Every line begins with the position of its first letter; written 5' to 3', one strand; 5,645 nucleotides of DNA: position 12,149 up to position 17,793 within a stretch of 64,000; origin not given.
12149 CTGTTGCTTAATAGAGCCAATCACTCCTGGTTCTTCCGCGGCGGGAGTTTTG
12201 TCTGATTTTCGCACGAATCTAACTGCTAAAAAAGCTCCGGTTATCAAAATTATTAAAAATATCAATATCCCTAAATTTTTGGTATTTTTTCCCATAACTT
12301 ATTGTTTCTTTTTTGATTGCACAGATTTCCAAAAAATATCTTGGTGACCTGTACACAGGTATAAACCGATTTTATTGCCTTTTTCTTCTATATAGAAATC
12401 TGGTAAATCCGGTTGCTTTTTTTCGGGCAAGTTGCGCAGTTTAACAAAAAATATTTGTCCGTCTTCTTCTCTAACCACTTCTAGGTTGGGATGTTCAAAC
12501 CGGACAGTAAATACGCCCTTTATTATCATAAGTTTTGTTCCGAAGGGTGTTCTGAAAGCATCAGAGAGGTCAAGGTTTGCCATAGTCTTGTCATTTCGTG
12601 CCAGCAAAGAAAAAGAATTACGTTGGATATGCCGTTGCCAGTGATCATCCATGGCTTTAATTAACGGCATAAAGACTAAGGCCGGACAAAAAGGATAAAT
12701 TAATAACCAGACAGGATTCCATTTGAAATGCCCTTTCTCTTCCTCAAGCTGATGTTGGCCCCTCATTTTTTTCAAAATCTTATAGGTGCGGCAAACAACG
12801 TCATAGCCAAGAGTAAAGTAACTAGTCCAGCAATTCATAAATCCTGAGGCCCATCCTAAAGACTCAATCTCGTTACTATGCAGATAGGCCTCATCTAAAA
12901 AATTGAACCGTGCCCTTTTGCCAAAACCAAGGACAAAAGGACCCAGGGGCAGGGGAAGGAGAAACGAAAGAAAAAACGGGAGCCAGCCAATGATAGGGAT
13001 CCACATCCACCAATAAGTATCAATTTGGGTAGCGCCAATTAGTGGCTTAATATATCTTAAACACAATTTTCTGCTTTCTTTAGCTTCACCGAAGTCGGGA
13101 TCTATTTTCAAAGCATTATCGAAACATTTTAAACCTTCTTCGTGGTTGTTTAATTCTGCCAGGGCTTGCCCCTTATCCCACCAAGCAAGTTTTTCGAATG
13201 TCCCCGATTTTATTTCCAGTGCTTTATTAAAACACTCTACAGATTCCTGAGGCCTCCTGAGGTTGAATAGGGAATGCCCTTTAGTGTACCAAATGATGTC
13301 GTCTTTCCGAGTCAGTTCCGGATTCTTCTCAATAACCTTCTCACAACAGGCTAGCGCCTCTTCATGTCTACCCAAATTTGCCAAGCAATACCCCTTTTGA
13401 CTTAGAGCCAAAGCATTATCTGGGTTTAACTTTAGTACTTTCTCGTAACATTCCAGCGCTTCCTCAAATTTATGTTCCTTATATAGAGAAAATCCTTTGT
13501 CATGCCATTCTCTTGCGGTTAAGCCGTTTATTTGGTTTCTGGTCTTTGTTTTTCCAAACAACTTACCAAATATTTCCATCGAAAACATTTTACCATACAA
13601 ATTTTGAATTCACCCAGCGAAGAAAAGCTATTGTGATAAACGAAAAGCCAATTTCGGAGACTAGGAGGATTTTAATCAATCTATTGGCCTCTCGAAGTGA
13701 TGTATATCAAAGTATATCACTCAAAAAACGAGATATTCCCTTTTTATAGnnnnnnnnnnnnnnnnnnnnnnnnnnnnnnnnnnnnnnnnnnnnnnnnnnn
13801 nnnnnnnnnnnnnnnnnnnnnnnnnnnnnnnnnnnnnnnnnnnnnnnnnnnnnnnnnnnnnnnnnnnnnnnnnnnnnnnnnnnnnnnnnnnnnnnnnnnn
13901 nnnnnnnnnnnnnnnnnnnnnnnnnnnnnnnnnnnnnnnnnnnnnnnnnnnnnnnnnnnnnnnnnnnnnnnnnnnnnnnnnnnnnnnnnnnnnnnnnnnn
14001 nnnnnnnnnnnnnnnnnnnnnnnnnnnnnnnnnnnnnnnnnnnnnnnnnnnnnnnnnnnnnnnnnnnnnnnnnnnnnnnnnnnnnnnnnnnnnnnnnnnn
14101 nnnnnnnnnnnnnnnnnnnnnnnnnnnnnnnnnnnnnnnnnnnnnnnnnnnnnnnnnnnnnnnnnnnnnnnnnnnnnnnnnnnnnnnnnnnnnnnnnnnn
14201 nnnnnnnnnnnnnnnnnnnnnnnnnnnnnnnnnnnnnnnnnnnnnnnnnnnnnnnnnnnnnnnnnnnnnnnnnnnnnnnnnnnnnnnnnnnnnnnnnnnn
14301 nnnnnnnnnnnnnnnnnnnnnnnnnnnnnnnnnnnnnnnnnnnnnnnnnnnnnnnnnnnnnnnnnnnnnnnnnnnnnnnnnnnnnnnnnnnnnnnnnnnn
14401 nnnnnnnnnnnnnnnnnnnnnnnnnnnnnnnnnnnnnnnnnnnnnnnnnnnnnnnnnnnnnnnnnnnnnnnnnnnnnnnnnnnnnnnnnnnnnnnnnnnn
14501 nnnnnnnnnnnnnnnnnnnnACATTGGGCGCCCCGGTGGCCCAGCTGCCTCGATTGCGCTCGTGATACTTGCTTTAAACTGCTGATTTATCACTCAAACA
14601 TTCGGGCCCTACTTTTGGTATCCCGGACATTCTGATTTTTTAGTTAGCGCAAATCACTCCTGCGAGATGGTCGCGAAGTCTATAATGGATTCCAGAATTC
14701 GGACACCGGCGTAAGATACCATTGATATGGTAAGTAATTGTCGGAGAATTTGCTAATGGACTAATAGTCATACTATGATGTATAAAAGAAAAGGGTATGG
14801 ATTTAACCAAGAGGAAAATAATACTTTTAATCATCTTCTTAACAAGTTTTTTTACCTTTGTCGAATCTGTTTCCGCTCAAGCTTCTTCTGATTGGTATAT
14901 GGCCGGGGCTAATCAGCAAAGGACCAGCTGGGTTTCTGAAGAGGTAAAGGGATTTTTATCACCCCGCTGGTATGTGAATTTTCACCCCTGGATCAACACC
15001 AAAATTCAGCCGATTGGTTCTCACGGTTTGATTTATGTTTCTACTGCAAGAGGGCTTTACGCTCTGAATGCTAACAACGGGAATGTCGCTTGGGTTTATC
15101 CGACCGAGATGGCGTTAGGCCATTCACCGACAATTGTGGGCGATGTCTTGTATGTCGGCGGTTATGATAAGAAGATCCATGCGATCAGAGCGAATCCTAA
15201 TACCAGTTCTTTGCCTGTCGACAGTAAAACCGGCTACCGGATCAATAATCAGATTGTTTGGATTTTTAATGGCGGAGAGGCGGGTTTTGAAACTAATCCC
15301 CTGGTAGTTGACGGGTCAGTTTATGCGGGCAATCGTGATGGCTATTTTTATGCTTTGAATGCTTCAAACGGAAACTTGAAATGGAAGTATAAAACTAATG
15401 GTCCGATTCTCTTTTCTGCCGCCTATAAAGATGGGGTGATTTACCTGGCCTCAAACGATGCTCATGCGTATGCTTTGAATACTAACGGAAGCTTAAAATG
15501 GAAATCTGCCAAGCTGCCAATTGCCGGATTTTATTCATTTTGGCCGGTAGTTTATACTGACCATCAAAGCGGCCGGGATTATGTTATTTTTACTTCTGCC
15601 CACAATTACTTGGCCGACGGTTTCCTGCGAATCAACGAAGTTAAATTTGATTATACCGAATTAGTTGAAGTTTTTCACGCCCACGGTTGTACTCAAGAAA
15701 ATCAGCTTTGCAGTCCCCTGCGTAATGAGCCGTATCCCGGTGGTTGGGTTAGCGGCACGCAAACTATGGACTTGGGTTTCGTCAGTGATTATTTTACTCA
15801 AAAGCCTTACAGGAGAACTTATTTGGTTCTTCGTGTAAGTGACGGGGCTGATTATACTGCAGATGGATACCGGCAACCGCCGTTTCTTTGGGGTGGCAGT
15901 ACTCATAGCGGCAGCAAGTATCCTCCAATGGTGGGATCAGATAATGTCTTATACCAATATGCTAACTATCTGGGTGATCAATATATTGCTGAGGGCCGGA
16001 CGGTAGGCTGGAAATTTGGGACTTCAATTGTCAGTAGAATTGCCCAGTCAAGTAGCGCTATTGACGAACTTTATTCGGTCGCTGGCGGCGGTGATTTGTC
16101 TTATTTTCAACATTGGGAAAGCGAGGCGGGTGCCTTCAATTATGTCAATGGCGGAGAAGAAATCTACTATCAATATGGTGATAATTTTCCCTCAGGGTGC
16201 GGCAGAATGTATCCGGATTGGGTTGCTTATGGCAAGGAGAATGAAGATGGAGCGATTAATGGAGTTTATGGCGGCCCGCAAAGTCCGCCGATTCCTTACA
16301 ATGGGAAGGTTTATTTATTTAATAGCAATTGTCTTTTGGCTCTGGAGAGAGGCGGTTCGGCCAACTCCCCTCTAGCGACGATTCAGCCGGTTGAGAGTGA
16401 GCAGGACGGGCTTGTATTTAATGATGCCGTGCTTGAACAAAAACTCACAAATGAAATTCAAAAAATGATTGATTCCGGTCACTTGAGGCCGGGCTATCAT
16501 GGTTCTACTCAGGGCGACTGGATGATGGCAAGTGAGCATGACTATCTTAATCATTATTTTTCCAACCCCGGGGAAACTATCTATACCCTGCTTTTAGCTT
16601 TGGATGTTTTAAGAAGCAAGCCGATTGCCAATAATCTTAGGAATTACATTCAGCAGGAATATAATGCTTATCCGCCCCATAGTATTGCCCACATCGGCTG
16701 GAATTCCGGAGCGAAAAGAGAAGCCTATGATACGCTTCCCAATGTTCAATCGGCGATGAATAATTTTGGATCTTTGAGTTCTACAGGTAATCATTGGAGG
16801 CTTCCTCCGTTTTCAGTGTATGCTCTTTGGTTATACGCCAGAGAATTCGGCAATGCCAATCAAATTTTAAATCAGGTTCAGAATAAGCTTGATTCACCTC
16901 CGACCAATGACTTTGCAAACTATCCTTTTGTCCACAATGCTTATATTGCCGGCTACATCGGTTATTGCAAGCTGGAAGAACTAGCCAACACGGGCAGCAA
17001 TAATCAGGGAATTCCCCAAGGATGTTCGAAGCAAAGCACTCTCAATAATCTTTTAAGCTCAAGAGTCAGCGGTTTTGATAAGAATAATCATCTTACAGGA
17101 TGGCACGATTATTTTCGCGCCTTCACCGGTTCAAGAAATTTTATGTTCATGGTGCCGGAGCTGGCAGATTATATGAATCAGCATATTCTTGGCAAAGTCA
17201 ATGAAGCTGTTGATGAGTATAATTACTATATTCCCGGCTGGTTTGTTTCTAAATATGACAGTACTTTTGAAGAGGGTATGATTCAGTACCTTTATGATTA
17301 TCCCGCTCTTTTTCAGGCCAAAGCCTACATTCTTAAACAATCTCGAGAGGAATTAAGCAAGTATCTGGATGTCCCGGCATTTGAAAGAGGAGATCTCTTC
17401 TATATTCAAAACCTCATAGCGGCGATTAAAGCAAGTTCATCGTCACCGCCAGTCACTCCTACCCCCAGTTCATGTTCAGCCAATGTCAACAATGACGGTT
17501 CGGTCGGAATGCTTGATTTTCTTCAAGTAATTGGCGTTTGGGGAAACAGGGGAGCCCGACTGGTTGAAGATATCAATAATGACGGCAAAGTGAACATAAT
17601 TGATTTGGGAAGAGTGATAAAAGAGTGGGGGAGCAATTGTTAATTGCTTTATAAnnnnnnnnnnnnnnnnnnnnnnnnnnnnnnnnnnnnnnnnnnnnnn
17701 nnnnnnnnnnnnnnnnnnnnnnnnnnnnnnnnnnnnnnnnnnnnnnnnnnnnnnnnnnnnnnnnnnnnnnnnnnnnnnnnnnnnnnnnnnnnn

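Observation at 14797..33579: Three large secreted proteins with C-terminal dockerin-like modules but no cohesin partner in view; two are divergent PQQ-propeller paralogs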

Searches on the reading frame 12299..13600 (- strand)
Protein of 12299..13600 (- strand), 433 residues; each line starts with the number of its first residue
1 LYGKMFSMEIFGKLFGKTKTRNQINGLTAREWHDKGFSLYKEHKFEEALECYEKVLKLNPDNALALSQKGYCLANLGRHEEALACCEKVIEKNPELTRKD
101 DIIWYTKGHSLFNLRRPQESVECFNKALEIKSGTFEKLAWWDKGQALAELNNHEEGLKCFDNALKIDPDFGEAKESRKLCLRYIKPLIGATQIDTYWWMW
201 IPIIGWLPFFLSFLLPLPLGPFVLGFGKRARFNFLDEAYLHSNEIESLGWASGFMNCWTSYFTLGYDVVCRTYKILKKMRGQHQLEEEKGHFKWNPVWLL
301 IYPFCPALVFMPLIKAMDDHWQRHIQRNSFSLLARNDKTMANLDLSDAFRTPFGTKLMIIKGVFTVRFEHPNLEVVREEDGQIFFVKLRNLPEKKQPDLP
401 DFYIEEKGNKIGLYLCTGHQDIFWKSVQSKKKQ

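Call 10: search_protein_families(library=pfam, proteins=[window:12299-13600:-], max_evalue=0.01)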
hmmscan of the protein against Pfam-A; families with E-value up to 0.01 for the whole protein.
window:12299-13600:- (433 aa): 22 families
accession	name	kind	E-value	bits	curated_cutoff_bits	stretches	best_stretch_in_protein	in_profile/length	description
PF00515.34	TPR_1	-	2e-35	119.6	27.8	4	29-62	1-34/34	Tetratricopeptide repeat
PF07719.23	TPR_2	-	2.1e-32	109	27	4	29-62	1-34/34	Tetratricopeptide repeat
PF13181.12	TPR_8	-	5.7e-25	85.8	25.7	4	103-131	3-31/34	Tetratricopeptide repeat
PF13432.12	TPR_16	-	4.3e-16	59.4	32.7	2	38-94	6-62/65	Tetratricopeptide repeat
PF13414.12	TPR_11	-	7.4e-16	58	26.8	1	39-77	4-42/42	TPR repeat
PF13428.12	TPR_14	-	1.6e-14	53.4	23.5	1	30-70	2-42/44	Tetratricopeptide repeat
PF13424.12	TPR_12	-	4.5e-14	52.8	30.1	0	63-91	3-31/77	Tetratricopeptide repeat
PF13371.12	TPR_9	-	1.5e-12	47.8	35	1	41-96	7-62/73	Tetratricopeptide repeat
PF14559.12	TPR_19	-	4.1e-11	43.5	25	1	39-95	1-57/68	Tetratricopeptide repeat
PF13431.12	TPR_17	-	4.3e-10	39.5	24.4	1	51-83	1-33/34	Tetratricopeptide repeat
PF13174.12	TPR_6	-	6.1e-09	36.4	26.3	0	65-95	2-32/33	Tetratricopeptide repeat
PF12895.13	ANAPC3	-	2.5e-07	31.3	27.2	1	42-126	2-81/82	Anaphase-promoting complex, cyclosome, subunit 3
PF13374.12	TPR_10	-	8.6e-07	29.2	27.5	0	66-91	5-30/42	Tetratricopeptide repeat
PF01239.28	PPTA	-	1.3e-05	25.1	29.5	0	45-75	1-31/32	Protein prenyltransferase alpha subunit repeat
PF20308.4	TPR-S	-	8e-05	23.6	27.6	1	45-96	2-53/102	Tetratricopeptide Repeats-Sensor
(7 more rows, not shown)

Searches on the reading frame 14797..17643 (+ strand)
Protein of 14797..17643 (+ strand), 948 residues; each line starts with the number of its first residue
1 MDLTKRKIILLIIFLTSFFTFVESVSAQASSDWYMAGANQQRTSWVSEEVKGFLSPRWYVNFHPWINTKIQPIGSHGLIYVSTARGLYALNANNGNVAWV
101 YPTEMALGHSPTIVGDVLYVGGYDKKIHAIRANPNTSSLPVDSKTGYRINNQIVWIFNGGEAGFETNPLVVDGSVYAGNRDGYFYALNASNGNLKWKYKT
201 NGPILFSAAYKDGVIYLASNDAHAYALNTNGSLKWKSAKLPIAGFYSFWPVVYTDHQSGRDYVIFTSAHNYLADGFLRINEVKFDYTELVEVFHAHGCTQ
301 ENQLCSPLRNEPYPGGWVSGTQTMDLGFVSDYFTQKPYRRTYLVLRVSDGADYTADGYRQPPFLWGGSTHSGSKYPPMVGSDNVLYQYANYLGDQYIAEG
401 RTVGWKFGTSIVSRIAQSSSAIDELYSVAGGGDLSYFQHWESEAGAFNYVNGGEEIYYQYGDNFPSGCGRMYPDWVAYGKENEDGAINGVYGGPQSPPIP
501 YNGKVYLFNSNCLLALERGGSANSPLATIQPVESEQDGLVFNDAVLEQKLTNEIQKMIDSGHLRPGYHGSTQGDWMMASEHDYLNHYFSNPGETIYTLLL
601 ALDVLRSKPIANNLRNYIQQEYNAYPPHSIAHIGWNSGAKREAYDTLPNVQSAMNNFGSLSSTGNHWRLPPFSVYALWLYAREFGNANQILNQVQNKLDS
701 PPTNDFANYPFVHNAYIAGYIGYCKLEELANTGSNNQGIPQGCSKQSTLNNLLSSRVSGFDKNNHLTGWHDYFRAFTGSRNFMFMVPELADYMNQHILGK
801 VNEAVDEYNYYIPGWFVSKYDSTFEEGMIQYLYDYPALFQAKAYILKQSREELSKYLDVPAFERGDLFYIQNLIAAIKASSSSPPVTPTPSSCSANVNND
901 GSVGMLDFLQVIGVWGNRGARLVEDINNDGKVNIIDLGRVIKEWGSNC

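Call 6: search_protein_families(library=pfam, proteins=[window:14797-17643:+], max_evalue=1)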
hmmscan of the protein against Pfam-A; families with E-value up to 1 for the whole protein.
window:14797-17643:+ (948 aa): 5 families
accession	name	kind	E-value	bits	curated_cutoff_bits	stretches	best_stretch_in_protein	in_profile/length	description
PF13570.13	Beta-prop_ACSF4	-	3.5e-17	63.3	133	1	74-247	59-219/329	Beta-alanine-activating enzyme, beta-propeller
PF13360.13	PQQ_2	-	8.7e-15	55.4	27.6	2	152-237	14-99/233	Outer membrane protein assembly factor BamB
PF01011.28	PQQ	-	1.4e-07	31.1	26.7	2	160-220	45-107/595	Glucose/ethanol/alcohol dehydrogenase, beta-propeller domain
PF00404.24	Dockerin_1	-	0.00012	22.7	22.9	1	924-945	2-23/57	Dockerin type I domain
PF25292.1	Beta-prop_CGLA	-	0.00028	20.9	26.8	1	175-233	47-108/316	Lambda-carrageenase beta-propeller domain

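Call 11: find_encoding_contigs(protein=window:14797-17643:+, flank=2000, max_places=4)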
Protein window:14797-17643:+ (948 aa): no gene with exactly this product is on record in the collection.

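Call 12: search_protein_families(library=ncbifam, proteins=[window:14797-17643:+], max_evalue=0.1)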
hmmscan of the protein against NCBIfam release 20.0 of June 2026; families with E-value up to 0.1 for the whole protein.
window:14797-17643:+ (948 aa): 6 families
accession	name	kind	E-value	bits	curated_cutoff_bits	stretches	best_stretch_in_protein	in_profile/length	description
TIGR03300.1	assembly_YfgL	equivalog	1.6e-14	53.4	285.2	2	162-237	55-131/377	outer membrane protein assembly factor BamB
TIGR03075.1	PQQ_enz_alc_DH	subfamily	3.1e-14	52.5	480.05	2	152-237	48-146/530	PQQ-dependent dehydrogenase, methanol/ethanol family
NF053615.1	SerThrKinAfsKStmc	equivalog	2.4e-12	46.3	1300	1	155-229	728-801/809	protein serine/threonine kinase AfsK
NF008351.0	PRK11138.1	equivalog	1.4e-09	36.9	423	1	161-237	109-186/394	outer membrane protein assembly factor BamB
TIGR04528.1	acido_non_PQQ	subfamily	4.1e-07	29.1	650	1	163-255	49-148/493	acido-empty-quinoprotein group A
TIGR03074.1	PQQ_membr_DH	subfamily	3.7e-05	21.8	832.65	1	160-217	201-260/783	membrane-bound PQQ-dependent dehydrogenase, glucose/quinate/shikimate family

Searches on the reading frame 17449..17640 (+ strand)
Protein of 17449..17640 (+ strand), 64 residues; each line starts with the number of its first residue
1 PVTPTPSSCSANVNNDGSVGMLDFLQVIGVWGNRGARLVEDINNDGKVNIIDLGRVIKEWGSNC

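Call 39: search_protein_families(library=pfam, proteins=[window:17449-17640:+], max_evalue=10)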
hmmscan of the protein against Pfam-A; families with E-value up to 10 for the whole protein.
seq(64 aa): 5 families
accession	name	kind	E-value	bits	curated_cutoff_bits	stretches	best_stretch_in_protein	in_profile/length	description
PF00404.24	Dockerin_1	-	5.5e-09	36.5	22.9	2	40-61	2-23/57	Dockerin type I domain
PF13405.12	EF-hand_6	-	0.0043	17.1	25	1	41-61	10-30/30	EF-hand domain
PF00036.39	EF-hand_1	-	0.049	13.6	25.4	1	41-58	10-27/29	EF hand domain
PF13499.12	EF-hand_7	-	0.25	12.2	30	0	12-27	50-65/67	EF-hand domain pair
PF13202.12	EF-hand_5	-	0.25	11.4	25.9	1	41-56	9-24/25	EF hand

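Call 40: find_homologous_proteins(query=A3, max_evalue=0.001)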
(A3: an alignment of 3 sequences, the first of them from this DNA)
Query A3 (3 sequences): no candidate shares three 5-residue words with the query. No homologue found.

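Call 59: search_protein_representatives(alignment_id=A4)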
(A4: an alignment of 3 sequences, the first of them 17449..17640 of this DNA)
Query: 3 sequences, 64 profile positions. Proteins with E-value up to 0.001 (for the whole library): 8960; up to 1e-10: 134; up to 1e-30: 1. The best 150 are listed.
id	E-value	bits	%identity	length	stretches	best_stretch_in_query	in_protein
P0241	5.7e-34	132.2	-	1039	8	10-64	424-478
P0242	1.2e-29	118.4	-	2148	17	12-61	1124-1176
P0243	5.8e-28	112.9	-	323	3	6-61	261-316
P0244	8.7e-27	109.2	-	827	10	7-61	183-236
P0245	4.7e-22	94.0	-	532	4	4-62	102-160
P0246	7.3e-22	93.4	-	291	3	4-62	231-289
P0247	1.2e-21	92.7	-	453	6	10-64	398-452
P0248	1.7e-20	89.0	-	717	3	11-61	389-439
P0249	3.4e-20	88.0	-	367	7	9-63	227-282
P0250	1.6e-19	85.9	-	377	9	10-63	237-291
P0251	2.7e-19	85.2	-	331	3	8-62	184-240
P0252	1.1e-18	83.2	-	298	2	4-61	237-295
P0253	1.4e-18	82.8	-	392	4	6-61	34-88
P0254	4.8e-18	81.2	-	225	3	4-64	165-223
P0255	8.9e-18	80.3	-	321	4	7-64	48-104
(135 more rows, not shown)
